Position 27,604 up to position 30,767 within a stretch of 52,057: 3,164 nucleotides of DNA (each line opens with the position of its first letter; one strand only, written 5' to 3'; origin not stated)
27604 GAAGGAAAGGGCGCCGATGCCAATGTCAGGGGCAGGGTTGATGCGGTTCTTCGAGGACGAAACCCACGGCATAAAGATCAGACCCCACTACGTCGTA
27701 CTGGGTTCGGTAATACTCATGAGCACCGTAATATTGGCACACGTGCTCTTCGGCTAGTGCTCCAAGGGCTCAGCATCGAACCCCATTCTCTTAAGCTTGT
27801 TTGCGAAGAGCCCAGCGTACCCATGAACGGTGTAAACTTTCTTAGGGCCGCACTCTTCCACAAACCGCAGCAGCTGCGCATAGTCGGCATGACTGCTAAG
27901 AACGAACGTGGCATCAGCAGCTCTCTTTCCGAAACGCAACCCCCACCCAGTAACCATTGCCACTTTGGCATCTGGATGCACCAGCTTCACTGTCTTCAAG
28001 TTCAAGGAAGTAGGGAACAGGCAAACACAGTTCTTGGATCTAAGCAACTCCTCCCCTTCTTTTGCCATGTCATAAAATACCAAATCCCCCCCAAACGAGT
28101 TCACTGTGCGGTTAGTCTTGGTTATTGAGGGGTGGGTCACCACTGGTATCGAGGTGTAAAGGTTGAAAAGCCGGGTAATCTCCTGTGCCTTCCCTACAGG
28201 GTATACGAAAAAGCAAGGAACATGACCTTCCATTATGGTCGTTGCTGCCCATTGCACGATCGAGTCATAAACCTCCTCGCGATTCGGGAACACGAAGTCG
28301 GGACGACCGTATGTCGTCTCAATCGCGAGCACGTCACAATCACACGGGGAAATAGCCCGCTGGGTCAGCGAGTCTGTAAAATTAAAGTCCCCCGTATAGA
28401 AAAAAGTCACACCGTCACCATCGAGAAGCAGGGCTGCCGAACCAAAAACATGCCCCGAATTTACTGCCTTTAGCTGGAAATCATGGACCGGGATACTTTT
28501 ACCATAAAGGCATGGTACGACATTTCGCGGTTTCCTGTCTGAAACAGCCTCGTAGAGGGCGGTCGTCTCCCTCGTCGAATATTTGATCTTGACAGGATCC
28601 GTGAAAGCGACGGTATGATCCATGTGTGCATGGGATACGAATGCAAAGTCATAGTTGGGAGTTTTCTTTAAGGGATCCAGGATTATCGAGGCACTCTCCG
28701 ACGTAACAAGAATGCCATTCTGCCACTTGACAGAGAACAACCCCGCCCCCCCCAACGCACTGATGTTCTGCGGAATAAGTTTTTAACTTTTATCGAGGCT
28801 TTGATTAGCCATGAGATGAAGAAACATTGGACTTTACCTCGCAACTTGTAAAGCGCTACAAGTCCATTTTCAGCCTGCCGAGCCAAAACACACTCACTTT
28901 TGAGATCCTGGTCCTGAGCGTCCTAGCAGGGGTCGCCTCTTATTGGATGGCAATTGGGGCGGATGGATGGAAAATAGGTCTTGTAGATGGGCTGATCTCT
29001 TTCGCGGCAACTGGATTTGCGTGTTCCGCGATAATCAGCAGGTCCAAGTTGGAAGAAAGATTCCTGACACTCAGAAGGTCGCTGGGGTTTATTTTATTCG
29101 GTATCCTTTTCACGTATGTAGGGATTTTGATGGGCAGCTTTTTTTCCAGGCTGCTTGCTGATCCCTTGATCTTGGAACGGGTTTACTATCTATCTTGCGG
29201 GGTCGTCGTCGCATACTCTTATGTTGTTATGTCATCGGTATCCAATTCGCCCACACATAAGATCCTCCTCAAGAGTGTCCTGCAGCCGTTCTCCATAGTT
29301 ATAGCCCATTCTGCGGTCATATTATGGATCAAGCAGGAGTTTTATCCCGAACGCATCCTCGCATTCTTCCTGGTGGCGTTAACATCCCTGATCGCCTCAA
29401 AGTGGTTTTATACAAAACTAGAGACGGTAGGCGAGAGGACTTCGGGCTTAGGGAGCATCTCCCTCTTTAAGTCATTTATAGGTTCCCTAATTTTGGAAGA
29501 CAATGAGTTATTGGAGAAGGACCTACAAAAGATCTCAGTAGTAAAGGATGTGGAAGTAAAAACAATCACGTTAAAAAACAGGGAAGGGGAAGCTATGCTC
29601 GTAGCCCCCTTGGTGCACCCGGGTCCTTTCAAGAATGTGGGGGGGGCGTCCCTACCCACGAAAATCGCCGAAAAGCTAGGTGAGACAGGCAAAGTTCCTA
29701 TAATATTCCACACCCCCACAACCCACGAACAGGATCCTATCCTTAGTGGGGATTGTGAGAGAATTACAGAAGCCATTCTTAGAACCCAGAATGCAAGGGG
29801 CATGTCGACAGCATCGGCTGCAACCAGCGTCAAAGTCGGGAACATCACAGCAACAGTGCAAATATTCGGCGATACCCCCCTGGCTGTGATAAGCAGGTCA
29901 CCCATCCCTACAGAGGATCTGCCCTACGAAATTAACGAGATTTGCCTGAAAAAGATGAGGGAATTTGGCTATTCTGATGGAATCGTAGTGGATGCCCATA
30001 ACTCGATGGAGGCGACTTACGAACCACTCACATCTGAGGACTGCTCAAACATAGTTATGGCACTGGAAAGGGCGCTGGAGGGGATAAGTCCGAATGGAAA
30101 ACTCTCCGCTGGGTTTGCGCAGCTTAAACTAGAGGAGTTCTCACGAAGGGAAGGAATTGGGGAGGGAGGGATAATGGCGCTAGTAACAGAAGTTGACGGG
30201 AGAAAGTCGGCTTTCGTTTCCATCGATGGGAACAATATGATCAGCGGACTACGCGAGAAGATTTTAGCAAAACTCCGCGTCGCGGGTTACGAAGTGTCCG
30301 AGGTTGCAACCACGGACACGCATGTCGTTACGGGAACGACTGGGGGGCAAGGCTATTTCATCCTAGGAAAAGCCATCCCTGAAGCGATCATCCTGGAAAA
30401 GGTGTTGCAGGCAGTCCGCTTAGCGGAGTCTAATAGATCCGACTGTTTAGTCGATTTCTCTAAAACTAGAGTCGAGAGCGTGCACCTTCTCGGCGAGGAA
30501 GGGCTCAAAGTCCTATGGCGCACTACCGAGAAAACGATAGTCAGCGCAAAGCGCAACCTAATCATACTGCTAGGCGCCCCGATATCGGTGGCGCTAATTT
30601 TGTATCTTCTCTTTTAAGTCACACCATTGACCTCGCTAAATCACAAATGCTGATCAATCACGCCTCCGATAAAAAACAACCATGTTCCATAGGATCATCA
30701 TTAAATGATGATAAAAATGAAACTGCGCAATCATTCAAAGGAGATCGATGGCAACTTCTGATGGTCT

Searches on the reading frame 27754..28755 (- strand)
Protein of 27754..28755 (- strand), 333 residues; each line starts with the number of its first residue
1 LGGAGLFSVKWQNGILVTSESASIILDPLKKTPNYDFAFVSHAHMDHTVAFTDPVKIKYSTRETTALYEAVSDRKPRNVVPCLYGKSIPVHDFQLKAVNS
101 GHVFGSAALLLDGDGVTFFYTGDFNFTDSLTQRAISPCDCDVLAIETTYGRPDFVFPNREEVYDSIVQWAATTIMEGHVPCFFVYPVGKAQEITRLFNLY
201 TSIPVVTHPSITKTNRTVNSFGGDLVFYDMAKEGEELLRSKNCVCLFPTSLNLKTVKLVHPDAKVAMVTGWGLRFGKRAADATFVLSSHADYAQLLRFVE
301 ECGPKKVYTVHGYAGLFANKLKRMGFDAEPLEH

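Call 10: search_protein_families(library=pfam, proteins=[window:27754-28755:-], max_evalue=0.001)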
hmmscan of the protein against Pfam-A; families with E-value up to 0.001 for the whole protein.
window:27754-28755:- (333 aa): 2 families
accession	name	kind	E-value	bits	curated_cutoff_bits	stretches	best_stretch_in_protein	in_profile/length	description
PF12706.13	Lactamase_B_2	-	8.1e-08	32.5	27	1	29-145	25-164/200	Beta-lactamase superfamily domain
PF07521.17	RMMBL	-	1.5e-06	28.5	21.6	1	284-313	11-41/63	Zn-dependent metallo-hydrolase RNA specificity domain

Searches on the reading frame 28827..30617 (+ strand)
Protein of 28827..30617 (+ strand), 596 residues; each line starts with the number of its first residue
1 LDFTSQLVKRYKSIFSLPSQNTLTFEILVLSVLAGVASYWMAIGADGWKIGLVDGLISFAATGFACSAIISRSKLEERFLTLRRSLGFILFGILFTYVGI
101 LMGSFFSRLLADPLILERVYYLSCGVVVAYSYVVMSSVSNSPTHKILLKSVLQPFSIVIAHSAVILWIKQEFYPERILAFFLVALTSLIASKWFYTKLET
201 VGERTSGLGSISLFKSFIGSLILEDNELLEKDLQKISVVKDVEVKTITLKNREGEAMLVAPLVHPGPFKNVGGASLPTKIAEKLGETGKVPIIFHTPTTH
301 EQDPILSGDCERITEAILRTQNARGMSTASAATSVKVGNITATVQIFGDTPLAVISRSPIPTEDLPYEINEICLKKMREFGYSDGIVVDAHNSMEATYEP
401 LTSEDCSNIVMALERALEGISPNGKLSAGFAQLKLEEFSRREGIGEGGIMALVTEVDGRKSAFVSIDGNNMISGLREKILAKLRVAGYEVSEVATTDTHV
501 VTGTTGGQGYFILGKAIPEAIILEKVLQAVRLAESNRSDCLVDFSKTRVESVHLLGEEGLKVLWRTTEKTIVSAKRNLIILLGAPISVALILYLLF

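Call 5: search_protein_families(library=pfam, proteins=[window:28827-30617:+], max_evalue=0.1)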
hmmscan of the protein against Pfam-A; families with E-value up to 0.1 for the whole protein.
window:28827-30617:+ (596 aa): 1 family
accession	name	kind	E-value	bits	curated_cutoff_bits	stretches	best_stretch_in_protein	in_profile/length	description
PF09843.14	DUF2070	-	6.2e-117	391.7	30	1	9-587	3-559/561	Predicted membrane protein (DUF2070)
